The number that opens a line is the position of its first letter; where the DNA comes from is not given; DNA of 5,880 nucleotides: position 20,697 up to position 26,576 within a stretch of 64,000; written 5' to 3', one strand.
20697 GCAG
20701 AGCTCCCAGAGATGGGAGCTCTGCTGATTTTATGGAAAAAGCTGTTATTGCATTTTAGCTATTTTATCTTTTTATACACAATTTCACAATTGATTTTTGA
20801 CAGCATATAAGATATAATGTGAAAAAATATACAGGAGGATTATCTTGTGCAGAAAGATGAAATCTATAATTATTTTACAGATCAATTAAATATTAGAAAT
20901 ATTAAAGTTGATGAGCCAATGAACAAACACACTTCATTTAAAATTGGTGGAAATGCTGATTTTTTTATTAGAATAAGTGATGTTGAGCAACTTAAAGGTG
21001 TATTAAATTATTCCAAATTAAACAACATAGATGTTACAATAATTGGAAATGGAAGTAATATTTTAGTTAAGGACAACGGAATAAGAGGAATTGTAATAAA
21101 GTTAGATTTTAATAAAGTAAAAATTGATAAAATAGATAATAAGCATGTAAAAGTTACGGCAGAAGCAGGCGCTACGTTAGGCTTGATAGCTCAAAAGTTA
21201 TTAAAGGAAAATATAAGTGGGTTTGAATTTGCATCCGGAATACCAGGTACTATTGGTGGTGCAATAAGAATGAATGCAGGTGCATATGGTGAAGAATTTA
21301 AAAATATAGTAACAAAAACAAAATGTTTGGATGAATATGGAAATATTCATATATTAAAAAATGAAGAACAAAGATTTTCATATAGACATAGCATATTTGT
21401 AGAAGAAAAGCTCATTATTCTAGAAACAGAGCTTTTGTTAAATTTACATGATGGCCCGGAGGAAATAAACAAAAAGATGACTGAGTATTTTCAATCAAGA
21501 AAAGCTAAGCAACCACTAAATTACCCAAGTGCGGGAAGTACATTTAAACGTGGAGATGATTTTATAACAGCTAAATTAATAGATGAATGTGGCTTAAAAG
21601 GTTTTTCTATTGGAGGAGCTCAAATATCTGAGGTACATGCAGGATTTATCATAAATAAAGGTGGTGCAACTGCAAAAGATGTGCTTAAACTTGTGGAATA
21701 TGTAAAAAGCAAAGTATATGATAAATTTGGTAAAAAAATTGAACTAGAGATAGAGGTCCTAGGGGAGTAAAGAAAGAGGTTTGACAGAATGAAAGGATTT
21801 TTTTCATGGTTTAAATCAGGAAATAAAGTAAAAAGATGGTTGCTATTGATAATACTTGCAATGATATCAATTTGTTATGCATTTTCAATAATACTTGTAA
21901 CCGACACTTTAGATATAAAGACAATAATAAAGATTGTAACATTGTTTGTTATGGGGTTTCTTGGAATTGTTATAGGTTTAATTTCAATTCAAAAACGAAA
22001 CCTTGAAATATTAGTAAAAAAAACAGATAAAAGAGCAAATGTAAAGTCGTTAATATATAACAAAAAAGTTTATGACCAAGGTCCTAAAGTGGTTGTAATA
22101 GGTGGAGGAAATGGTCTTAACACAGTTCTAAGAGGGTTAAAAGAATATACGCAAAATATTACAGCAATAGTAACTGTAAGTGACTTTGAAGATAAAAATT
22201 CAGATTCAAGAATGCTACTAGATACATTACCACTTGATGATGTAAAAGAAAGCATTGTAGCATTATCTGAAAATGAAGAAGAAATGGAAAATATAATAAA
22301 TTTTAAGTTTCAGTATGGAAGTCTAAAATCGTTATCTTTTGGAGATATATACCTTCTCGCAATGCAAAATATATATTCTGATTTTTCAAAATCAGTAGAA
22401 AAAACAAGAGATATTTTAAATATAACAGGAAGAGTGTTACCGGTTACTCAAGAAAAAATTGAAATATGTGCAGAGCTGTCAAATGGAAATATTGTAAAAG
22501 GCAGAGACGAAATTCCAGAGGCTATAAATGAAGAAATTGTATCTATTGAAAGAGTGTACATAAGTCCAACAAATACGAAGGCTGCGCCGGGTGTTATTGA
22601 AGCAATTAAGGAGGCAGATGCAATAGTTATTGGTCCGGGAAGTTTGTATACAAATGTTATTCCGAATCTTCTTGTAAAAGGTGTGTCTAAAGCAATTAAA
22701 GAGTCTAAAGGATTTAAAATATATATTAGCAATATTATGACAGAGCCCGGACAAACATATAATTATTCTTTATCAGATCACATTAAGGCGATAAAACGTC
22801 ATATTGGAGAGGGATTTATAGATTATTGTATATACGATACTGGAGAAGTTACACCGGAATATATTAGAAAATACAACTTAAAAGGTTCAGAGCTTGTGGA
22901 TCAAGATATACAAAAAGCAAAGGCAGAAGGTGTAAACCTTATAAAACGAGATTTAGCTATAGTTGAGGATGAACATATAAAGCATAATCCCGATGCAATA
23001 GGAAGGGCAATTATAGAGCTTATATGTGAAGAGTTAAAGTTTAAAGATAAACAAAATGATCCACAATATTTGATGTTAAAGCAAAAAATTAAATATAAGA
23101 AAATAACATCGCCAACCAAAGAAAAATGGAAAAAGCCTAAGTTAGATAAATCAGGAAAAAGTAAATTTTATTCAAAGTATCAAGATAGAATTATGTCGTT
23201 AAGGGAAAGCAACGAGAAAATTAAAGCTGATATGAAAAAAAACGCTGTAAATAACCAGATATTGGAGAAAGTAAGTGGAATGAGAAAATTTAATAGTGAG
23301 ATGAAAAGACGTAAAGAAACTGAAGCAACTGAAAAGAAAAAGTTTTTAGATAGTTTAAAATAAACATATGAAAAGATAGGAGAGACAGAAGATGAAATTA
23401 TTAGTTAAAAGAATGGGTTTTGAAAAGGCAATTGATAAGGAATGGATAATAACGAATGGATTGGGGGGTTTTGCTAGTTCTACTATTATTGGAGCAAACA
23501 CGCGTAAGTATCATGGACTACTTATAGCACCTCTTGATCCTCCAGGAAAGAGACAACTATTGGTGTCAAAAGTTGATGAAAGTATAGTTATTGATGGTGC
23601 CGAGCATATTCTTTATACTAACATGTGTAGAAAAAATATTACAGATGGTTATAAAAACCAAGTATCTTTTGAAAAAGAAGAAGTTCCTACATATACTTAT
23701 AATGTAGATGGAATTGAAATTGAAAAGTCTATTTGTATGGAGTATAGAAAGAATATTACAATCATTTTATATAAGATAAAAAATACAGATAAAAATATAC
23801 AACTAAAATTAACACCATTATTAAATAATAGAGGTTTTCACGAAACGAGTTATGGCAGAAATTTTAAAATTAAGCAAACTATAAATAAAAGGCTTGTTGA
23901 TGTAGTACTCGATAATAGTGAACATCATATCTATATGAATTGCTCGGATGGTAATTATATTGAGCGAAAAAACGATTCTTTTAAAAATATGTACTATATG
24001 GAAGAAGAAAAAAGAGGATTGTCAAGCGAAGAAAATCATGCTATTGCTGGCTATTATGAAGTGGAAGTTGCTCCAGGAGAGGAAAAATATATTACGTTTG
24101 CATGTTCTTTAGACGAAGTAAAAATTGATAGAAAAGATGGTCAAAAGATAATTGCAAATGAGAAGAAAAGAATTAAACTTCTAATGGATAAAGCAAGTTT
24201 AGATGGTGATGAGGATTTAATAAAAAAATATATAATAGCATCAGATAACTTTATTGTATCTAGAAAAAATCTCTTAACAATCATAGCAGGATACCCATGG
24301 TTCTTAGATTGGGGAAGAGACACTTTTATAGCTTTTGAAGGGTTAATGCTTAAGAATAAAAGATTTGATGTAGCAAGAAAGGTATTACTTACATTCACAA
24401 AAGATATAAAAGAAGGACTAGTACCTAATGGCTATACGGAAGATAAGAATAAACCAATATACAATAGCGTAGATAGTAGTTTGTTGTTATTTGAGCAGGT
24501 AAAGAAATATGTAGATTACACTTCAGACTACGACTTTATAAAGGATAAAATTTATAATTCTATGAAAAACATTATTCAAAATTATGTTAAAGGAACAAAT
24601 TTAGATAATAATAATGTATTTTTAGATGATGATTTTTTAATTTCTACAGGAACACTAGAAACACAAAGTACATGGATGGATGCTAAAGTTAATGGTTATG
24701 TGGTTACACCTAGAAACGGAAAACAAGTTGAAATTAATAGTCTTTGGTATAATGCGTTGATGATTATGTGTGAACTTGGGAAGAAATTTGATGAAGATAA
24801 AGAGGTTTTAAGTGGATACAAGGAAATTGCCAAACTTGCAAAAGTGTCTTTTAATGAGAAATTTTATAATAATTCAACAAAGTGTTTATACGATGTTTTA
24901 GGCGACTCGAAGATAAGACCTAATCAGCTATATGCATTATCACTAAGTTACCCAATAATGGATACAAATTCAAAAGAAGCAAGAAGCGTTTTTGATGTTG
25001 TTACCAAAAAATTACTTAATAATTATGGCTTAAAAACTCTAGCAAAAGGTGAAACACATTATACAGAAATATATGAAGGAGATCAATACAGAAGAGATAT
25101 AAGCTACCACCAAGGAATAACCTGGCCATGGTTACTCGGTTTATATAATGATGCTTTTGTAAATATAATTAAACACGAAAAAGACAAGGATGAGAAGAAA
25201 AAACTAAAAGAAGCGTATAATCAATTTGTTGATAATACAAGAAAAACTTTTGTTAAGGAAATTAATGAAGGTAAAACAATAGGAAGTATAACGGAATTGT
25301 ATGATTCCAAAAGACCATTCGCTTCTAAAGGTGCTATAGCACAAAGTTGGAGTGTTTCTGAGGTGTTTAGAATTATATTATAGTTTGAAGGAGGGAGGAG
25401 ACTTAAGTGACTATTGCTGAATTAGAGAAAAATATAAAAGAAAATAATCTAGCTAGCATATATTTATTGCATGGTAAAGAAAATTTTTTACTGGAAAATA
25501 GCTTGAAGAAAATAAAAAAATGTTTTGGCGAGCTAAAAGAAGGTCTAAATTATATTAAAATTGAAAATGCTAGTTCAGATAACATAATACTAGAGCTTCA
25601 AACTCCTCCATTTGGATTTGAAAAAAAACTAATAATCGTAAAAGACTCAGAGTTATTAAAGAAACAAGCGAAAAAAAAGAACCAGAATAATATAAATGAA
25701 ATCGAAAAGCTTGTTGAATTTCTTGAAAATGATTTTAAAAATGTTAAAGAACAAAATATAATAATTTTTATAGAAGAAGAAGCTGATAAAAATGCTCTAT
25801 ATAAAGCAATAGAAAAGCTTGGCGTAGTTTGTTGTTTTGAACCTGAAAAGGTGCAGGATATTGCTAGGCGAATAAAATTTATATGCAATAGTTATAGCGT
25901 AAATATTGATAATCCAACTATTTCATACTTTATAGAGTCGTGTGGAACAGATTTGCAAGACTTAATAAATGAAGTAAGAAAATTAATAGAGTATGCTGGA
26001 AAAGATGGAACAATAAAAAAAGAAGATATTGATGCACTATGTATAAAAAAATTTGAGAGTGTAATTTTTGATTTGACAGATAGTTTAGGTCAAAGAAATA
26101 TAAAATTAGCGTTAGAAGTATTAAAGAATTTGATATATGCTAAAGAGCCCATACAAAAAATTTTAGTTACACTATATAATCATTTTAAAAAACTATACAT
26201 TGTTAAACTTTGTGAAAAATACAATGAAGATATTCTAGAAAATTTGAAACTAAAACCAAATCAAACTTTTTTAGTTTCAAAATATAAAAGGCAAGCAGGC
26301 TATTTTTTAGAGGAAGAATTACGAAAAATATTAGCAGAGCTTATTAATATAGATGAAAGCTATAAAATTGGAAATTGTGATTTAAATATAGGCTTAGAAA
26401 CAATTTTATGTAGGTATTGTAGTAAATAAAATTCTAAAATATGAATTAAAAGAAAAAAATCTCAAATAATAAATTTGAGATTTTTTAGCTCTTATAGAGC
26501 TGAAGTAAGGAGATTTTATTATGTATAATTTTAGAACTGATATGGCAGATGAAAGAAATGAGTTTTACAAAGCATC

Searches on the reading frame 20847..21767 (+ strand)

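Call 10: search_protein_families(library=pfam, proteins=[window:20847-21767:+], max_evalue=0.001)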
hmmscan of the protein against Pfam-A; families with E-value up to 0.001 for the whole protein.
window:20847-21767:+ (307 aa): 2 families
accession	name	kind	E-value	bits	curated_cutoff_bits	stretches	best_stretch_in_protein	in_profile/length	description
PF02873.21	MurB_C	-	1.4e-34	118.7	27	1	206-304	1-98/99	UDP-N-acetylenolpyruvoylglucosamine reductase, C-terminal domain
PF01565.28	FAD_binding_4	-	5.5e-24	84.9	26.4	1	38-169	2-137/139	FAD binding domain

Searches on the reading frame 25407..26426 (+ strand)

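Call 75: search_protein_families(library=pfam, proteins=[window:25407-26426:+], max_evalue=0.00001)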
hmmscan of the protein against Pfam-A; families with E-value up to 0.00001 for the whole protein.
window:25407-26426:+ (340 aa): 2 families
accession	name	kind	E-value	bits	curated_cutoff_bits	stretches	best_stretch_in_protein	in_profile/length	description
PF21694.2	DNA_pol3_delta_C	-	2.9e-19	69.7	27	1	218-337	2-121/121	DNA polymerase III delta subunit, C-terminal domain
PF06144.19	DNA_pol3_delta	-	2.7e-13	50.4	21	1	19-138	1-117/124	DNA polymerase III, delta subunit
